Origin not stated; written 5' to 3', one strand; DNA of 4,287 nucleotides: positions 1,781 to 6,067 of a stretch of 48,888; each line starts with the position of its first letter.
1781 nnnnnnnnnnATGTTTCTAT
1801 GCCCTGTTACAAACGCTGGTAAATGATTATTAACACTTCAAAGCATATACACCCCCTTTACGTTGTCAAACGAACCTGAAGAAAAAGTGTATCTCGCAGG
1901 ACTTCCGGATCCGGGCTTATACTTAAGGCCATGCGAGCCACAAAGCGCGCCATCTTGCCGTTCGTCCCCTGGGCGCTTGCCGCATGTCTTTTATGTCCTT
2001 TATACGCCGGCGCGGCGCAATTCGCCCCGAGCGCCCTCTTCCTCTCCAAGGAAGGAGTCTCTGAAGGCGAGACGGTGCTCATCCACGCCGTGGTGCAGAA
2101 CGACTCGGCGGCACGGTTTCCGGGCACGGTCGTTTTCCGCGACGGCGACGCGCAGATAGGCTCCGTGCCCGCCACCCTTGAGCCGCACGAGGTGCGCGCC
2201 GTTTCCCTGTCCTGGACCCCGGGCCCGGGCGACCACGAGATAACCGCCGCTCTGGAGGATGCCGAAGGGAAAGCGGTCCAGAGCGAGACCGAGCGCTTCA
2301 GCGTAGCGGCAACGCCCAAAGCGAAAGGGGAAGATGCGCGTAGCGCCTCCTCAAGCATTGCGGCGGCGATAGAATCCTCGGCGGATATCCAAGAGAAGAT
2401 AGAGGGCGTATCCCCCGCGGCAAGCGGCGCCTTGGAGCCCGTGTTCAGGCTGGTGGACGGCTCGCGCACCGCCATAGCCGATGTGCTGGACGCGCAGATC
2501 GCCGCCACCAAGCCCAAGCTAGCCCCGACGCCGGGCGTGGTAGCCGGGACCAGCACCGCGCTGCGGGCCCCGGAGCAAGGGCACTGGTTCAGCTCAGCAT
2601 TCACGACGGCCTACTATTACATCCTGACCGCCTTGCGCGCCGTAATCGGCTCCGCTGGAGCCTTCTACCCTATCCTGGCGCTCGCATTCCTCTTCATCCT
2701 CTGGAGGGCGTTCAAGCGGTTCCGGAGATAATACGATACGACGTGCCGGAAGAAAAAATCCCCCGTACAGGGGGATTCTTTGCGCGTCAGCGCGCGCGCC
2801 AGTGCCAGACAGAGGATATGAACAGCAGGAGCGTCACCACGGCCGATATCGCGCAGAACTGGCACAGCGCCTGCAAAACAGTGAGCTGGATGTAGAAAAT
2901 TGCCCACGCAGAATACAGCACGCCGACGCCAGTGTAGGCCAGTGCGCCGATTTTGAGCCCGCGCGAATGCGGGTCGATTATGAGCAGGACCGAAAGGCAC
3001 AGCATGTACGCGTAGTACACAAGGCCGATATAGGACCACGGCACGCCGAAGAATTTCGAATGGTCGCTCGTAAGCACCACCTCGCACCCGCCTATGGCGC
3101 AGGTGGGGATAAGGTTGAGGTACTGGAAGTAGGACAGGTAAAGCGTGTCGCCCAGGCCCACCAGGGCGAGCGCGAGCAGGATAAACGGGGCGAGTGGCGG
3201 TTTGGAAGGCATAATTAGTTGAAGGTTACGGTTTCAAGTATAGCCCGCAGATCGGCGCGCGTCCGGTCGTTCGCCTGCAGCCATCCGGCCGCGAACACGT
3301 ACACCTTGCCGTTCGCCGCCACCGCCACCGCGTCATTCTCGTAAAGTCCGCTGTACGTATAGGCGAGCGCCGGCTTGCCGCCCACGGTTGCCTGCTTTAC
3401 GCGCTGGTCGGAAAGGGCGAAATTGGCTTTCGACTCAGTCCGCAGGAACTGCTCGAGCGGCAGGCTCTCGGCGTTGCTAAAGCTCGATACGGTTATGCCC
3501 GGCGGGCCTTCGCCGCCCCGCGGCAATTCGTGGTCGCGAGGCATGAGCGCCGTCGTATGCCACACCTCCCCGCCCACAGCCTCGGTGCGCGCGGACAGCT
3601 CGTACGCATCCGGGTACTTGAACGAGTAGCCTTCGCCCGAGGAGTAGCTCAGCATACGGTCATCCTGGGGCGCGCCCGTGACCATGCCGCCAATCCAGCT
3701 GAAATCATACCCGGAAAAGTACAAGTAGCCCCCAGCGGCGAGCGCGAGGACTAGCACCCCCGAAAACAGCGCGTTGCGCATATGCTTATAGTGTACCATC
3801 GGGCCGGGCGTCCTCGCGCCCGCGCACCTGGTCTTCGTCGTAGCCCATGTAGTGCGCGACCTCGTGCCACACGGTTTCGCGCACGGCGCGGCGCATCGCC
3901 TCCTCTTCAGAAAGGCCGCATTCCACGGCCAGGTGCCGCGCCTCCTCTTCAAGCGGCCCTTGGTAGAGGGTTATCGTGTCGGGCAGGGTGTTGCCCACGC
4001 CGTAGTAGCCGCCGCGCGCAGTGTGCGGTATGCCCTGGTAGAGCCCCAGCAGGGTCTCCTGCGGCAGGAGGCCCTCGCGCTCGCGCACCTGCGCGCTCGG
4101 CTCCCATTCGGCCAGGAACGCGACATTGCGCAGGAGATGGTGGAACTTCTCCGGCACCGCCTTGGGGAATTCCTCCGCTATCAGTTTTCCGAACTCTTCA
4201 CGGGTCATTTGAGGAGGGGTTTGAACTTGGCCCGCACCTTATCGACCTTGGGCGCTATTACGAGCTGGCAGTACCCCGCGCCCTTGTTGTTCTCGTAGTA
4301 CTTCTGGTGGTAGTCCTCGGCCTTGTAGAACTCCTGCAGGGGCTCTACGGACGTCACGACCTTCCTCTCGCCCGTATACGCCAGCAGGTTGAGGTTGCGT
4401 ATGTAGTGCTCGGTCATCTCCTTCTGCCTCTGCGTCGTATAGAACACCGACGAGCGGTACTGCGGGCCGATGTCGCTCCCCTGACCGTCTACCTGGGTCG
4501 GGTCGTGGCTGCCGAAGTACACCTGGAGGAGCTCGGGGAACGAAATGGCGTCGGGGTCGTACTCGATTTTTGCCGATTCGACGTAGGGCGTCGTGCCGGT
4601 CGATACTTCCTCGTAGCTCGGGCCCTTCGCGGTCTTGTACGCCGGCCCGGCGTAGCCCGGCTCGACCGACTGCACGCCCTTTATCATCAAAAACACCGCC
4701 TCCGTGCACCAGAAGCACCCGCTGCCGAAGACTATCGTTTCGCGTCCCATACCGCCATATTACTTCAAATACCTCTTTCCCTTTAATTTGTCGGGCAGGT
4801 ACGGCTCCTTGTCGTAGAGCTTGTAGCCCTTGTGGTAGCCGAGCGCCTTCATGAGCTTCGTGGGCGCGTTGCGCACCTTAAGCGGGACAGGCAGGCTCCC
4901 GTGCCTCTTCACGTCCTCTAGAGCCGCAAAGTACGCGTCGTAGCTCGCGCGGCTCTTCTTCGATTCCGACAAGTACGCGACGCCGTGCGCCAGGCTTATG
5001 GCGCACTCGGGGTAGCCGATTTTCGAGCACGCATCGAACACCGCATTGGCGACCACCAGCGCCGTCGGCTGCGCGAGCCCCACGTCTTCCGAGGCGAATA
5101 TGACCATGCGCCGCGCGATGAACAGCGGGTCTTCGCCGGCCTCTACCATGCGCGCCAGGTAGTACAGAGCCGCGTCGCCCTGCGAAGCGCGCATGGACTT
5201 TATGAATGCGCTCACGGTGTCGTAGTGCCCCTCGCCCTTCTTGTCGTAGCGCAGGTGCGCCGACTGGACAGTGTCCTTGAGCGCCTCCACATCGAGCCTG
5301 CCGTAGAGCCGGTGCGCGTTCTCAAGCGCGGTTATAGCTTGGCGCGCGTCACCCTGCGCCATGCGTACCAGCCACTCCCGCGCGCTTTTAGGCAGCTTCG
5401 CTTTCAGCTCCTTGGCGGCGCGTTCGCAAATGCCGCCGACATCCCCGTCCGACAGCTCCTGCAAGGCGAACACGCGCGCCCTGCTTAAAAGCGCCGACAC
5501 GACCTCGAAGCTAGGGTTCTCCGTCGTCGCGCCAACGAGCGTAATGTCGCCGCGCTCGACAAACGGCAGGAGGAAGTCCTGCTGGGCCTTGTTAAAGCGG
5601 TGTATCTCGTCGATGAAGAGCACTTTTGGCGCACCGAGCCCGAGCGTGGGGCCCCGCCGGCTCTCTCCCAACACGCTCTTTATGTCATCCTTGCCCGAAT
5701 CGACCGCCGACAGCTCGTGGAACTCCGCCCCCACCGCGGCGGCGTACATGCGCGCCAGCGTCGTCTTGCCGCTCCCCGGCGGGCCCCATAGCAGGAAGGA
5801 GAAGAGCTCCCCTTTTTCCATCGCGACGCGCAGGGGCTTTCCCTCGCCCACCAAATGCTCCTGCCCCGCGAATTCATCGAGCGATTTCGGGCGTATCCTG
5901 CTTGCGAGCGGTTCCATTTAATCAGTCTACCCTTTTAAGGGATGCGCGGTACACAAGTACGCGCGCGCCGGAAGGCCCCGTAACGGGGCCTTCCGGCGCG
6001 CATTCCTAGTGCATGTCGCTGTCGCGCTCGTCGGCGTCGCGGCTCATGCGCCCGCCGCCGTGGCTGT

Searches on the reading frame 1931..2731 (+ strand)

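Call 75: search_protein_families(library=pfam, proteins=[window:1931-2731:+], max_evalue=0.0001)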
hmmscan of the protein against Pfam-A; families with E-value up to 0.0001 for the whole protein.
window:1931-2731:+ (266 aa): 1 family
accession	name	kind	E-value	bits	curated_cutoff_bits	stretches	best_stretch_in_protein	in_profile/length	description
PF16640.11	Big_3_5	-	2.1e-06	28.7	35.5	1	41-124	6-86/88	Bacterial Ig-like domain (group 3)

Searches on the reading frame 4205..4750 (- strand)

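Call 75: search_protein_families(library=pfam, proteins=[window:4205-4750:-], max_evalue=0.0001)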
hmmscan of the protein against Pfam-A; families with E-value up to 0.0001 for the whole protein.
window:4205-4750:- (181 aa): 1 family
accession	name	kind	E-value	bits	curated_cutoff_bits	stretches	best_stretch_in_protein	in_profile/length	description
PF01625.27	PMSR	-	2.4e-53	180.9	23.7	1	5-162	1-153/153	Peptide methionine sulfoxide reductase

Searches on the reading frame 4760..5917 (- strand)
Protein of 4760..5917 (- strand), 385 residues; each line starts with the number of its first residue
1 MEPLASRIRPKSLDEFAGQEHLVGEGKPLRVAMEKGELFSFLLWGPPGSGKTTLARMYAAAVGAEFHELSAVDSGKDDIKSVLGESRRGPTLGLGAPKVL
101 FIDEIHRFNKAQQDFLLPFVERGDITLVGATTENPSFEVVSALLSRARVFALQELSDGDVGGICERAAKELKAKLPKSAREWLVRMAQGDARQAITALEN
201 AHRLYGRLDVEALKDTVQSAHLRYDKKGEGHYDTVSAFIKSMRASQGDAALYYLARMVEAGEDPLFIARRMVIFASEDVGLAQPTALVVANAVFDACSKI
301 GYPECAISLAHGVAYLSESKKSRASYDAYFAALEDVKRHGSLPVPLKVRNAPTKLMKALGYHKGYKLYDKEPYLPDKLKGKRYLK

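Call 32: search_protein_families(library=pfam, proteins=[window:4760-5917:-], max_evalue=0.0001)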
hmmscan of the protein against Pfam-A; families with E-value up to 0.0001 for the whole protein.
window:4760-5917:- (385 aa): 9 families
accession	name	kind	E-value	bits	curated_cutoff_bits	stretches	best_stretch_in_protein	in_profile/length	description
PF12002.13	MgsA_C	-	3e-50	170.8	27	1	245-383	2-147/167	MgsA AAA+ ATPase C terminal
PF16193.11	AAA_assoc_2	-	1.3e-21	77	34.3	1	171-243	3-81/81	AAA C-terminal domain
PF00004.35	AAA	-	3.5e-15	57.1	21.2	1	42-149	2-125/131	ATPase family associated with various cellular activities (AAA)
PF05496.18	RuvB_N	-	7.8e-14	52.2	27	1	8-127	1-115/159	Holliday junction DNA helicase RuvB P-loop domain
PF07728.20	AAA_5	-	1.8e-07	31.7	22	1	41-133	2-103/139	AAA domain (dynein-related subfamily)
PF13401.12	AAA_22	-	5.6e-07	30.4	27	0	42-63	9-33/130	AAA domain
PF01078.27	Mg_chelatase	-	2e-05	24.5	20.3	0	39-60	23-44/207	Magnesium chelatase, subunit ChlI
PF13191.12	AAA_16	-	3.6e-05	24.8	32.6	0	36-64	22-50/167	AAA ATPase domain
PF00158.32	Sigma54_activat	-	6.4e-05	23.1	20.2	0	99-135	96-132/168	Sigma-54 interaction domain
